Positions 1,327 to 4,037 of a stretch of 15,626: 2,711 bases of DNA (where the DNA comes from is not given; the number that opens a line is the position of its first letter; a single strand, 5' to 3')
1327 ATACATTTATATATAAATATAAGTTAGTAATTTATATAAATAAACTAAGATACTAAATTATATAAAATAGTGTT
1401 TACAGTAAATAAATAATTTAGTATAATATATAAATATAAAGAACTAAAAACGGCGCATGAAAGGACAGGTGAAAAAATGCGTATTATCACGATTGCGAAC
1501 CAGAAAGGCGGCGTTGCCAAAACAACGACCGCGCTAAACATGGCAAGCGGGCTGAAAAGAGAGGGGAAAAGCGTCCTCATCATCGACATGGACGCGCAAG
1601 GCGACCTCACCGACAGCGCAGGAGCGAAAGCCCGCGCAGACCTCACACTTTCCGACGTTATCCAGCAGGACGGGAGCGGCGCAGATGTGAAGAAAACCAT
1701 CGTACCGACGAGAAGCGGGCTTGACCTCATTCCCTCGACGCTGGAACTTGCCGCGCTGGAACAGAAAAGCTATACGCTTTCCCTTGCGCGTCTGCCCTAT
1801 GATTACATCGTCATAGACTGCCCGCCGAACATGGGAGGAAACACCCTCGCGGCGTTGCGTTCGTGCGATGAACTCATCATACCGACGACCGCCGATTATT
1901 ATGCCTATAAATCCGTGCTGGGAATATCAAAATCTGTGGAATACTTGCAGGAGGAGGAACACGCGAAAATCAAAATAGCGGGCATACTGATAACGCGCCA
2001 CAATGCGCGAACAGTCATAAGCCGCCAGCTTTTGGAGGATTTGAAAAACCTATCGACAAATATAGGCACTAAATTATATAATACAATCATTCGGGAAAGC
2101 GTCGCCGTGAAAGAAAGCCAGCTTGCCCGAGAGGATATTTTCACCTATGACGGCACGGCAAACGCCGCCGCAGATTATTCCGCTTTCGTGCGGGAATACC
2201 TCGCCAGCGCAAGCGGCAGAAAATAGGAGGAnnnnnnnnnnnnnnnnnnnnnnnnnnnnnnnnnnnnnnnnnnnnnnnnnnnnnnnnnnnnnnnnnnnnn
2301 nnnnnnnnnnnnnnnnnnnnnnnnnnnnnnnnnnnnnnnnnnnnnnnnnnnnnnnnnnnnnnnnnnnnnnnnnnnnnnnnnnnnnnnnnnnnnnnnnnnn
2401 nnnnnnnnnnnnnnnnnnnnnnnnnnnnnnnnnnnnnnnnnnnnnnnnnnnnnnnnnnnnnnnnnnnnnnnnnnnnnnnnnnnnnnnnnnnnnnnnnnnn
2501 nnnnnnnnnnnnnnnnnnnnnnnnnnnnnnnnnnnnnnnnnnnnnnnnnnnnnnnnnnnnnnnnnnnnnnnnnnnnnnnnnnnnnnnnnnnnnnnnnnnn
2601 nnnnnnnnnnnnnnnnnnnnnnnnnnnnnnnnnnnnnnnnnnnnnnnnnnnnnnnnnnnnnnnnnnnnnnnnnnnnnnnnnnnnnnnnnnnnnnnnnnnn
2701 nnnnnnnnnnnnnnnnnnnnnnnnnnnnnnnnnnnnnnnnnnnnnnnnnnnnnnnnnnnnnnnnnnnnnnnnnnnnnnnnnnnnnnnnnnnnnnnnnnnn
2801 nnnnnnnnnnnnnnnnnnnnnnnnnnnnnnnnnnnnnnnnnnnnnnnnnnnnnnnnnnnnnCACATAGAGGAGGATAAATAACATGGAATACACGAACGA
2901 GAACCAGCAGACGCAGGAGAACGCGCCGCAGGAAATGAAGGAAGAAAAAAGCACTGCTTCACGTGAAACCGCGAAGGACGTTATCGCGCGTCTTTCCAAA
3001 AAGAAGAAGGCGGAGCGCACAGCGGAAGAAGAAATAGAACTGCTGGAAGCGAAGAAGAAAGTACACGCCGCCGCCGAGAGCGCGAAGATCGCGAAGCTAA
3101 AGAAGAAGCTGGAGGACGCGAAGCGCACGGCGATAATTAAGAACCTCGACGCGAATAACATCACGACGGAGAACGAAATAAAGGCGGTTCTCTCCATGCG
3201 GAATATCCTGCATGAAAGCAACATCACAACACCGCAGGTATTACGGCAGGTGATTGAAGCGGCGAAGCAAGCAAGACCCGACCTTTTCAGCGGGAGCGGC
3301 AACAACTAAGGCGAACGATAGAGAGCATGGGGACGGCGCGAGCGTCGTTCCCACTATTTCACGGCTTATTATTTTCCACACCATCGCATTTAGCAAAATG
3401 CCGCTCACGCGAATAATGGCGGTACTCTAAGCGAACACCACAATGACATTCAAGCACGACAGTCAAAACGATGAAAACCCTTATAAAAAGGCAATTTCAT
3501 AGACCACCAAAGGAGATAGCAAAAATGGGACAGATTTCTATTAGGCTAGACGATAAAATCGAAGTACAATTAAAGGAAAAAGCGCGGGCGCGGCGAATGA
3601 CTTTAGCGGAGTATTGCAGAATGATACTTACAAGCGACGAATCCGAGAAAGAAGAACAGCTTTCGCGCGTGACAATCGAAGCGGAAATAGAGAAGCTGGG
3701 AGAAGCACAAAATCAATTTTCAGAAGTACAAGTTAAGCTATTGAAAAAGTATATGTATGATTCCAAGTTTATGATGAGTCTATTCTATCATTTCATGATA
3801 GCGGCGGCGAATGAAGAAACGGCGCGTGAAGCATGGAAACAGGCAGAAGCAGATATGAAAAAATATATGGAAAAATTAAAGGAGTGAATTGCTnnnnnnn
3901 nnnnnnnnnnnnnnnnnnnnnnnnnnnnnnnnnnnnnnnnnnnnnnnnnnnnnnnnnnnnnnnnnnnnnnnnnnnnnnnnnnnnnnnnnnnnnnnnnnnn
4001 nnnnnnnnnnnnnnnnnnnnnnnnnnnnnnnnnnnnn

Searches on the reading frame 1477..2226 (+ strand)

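Call 5: search_protein_families(library=pfam, proteins=[window:1477-2226:+], max_evalue=0.01)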
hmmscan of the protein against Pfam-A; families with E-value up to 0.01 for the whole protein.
window:1477-2226:+ (249 aa): 8 families
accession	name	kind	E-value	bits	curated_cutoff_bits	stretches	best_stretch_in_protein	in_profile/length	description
PF13614.12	AAA_31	-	1.8e-36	126.2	27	1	1-167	1-177/177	AAA domain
PF01656.29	CbiA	-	2.4e-20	73.2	25.4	1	4-216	1-120/125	CobQ/CobB/MinD/ParA nucleotide binding domain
PF10609.15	ParA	-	8e-12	45.5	27.1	1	2-42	4-44/246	NUBPL iron-transfer P-loop NTPase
PF00142.24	Fer4_NifH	-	2e-11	44.3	25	2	9-72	7-69/271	4Fe-4S iron sulfur cluster binding proteins, NifH/frxC family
PF09140.17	MipZ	-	2.7e-08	33.9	20.7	1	3-138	2-130/262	ATPase MipZ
PF06564.18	CBP_BcsQ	-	3e-07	30.7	21.3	1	1-234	1-226/234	Cellulose biosynthesis protein BcsQ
PF02374.21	ArsA_ATPase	-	1.9e-06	27.8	24.3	1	1-54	1-53/305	Anion-transporting ATPase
PF07015.17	VirC1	-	1.4e-05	25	24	1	1-45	1-45/231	VirC1 protein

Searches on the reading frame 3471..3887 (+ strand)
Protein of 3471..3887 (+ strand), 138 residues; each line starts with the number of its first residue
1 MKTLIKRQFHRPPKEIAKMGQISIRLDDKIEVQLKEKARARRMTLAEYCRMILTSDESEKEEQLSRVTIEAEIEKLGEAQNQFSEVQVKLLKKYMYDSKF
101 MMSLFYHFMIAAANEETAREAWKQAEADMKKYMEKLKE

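Call 5: search_protein_families(library=pfam, proteins=[window:3471-3887:+], max_evalue=0.01)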
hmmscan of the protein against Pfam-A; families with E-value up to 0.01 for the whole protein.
window:3471-3887:+ (138 aa): 2 families
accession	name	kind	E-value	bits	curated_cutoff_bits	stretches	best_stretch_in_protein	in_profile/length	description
PF21983.2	NikA-like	-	0.00034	21.1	27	1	21-83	6-68/72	Mobilization protein NikA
PF12441.14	CopG_antitoxin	-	0.0084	17.3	28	0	18-55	41-78/79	CopG antitoxin of type II toxin-antitoxin system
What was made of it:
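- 3471..3887 (+): NikA-like RHH relaxosome accessory protein gene, the first gene of the relaxase operon. Pfam NikA-like, E 3.4e-4, below the gathering score (call 5).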
